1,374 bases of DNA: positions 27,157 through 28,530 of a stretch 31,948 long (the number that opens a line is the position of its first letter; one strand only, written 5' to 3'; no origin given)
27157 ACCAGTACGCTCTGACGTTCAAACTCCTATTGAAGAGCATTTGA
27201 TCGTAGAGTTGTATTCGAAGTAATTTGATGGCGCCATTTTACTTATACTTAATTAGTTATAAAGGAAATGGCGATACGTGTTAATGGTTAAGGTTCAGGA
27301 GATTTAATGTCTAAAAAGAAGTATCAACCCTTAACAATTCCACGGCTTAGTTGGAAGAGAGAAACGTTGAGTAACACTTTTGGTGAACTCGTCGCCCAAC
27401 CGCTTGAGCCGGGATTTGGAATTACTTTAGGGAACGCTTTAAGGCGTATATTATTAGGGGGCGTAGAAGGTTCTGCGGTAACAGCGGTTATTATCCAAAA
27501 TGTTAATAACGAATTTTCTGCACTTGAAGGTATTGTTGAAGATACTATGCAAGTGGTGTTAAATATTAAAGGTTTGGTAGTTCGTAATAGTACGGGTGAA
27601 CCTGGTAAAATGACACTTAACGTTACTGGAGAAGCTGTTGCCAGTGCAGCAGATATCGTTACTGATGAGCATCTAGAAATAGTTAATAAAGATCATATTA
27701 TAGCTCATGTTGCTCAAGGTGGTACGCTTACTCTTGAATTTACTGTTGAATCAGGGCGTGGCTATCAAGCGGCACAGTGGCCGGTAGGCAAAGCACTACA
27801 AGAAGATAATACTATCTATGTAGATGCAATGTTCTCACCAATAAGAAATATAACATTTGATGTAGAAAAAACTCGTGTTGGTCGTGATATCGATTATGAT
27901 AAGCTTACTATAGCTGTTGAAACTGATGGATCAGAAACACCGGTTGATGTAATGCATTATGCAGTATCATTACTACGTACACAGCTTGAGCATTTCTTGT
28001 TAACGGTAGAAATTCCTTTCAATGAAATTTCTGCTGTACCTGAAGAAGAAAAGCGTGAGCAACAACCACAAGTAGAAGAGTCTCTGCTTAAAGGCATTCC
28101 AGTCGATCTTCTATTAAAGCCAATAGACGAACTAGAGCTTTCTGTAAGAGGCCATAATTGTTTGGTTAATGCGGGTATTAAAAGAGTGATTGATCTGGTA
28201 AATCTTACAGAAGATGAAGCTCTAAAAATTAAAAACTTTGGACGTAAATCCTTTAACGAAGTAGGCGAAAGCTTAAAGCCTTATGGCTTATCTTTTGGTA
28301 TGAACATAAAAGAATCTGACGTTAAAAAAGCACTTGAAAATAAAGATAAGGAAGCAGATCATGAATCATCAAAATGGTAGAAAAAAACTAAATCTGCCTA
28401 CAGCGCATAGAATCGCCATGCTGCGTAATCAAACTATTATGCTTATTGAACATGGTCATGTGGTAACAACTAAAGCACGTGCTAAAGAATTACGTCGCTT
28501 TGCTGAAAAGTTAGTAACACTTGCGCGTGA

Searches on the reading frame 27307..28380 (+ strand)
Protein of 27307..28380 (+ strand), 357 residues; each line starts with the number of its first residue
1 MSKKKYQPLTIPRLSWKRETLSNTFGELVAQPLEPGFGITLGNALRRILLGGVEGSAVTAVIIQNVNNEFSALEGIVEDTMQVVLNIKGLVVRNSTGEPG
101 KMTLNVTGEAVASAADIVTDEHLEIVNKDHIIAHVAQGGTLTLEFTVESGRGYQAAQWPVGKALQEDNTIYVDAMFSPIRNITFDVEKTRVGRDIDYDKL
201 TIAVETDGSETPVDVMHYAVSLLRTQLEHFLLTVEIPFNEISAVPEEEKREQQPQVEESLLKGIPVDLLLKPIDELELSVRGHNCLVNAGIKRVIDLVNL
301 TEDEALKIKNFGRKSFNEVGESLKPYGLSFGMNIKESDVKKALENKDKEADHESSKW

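Call 13: search_protein_families(library=pfam, proteins=[window:27307-28380:+], max_evalue=0.00001)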
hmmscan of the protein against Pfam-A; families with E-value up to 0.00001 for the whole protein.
window:27307-28380:+ (357 aa): 3 families
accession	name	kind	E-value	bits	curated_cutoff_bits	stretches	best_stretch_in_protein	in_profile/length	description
PF01000.31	RNA_pol_A_bac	-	8.8e-25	87.7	33.9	1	62-177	2-119/119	RNA polymerase Rpb3/RpoA insert domain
PF03118.21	RNA_pol_A_CTD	-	3.6e-20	71.9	23.8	1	268-324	10-66/67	Bacterial RNA polymerase, alpha chain C terminal domain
PF01193.29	RNA_pol_L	-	6.5e-18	64.7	24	1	32-227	2-74/74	RNA polymerase Rpb3/Rpb11 dimerisation domain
